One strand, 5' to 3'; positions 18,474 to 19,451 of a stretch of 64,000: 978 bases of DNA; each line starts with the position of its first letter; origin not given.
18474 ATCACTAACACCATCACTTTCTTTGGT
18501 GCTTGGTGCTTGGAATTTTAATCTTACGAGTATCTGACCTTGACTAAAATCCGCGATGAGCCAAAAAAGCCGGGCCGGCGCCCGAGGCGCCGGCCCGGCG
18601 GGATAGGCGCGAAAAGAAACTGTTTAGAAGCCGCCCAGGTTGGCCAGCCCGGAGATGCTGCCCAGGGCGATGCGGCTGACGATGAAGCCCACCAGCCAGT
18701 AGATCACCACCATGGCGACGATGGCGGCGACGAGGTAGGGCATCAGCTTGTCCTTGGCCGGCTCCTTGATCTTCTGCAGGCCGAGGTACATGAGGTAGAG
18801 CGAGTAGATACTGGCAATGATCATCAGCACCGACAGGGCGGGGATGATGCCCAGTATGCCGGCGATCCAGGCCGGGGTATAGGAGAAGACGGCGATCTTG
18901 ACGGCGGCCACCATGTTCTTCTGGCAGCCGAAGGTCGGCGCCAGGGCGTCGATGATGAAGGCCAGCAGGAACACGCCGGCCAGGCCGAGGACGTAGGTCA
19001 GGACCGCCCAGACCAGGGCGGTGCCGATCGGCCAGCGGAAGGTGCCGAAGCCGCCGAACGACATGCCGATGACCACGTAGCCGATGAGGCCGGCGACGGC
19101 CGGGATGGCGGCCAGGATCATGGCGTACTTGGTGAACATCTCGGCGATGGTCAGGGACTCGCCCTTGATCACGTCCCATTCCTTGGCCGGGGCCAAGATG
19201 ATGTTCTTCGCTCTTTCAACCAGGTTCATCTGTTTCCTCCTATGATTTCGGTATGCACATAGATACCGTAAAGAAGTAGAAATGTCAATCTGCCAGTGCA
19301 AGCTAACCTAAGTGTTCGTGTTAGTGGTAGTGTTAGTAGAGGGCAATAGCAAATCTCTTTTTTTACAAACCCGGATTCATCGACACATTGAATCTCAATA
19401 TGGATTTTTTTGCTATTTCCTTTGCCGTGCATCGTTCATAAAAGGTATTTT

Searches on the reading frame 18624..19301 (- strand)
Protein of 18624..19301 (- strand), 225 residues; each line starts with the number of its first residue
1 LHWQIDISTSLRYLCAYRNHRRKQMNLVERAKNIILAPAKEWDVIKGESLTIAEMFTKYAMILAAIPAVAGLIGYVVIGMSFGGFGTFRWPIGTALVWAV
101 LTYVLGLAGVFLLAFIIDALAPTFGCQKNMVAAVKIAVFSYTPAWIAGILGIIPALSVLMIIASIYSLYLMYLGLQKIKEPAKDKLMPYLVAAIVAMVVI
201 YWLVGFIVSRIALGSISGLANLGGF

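Call 42: search_protein_families(library=pfam, proteins=[window:18624-19301:-], max_evalue=0.00001)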
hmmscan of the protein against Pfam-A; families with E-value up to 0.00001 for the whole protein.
window:18624-19301:- (225 aa): 1 family
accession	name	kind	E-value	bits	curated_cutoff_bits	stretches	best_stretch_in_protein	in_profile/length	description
PF04893.22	Yip1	-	4.7e-18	66.1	28.6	1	33-202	2-171/173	Yip1 domain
